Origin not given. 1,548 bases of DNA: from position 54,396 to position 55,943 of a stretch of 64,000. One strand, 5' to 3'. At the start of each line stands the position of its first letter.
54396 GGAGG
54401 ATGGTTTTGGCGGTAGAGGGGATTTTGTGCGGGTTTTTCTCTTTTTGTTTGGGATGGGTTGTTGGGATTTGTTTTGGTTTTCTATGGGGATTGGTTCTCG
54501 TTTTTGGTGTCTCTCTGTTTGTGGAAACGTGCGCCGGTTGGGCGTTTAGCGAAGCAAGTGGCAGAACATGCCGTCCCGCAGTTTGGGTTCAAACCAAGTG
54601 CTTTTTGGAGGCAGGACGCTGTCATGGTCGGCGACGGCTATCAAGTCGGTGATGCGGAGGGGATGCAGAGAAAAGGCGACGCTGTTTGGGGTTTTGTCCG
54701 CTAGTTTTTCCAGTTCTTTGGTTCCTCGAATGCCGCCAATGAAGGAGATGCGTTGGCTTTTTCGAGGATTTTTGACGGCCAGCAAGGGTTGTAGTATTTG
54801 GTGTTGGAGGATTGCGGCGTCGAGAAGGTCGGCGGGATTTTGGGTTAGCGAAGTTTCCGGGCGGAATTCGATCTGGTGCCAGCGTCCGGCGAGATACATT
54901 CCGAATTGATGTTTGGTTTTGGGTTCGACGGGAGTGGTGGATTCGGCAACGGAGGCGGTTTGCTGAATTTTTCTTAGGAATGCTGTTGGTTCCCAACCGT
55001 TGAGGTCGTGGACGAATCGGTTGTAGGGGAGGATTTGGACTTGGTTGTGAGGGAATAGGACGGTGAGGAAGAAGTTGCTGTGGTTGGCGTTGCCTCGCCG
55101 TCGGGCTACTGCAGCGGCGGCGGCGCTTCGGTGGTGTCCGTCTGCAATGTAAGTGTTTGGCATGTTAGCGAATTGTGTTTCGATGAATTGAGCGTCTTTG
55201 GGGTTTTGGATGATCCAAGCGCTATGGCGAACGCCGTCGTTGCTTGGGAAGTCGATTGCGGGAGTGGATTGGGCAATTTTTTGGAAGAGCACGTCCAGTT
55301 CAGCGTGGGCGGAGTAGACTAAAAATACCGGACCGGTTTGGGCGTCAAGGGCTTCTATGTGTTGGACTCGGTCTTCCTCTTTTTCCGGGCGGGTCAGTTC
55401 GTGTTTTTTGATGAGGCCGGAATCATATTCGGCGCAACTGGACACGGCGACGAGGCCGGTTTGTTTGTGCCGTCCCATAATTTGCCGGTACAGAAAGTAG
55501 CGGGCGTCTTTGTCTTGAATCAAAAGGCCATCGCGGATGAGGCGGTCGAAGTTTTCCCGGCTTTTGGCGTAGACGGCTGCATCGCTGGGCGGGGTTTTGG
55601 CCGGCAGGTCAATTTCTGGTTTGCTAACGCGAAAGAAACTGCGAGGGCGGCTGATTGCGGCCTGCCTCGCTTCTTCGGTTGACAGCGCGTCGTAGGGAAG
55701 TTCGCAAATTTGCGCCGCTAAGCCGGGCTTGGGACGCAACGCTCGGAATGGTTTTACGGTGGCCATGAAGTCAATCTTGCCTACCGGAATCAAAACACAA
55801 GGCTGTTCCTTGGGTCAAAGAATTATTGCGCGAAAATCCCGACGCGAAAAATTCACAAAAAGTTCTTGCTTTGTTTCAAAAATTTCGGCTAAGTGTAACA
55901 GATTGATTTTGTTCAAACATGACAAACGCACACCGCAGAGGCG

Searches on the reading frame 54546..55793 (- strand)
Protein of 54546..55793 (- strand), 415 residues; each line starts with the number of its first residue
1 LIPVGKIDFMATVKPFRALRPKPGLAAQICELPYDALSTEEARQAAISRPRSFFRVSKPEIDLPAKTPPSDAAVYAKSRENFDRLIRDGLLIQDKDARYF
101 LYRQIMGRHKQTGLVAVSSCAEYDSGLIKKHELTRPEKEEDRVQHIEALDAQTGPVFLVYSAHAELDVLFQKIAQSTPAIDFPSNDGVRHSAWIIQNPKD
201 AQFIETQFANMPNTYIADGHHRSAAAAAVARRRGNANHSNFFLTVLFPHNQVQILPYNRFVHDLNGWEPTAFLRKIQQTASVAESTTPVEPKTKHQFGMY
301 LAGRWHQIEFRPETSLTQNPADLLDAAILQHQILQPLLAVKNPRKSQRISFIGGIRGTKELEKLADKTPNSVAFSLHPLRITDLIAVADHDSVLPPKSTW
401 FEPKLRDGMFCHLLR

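Call 59: search_protein_families(library=pfam, proteins=[window:54546-55793:-], max_evalue=0.00001)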
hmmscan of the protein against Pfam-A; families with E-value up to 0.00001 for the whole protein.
window:54546-55793:- (415 aa): 1 family
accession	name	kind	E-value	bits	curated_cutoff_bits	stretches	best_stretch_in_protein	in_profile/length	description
PF06245.16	DUF1015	-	1.4e-95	320.5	25.8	1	13-325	1-323/325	Protein of unknown function (DUF1015)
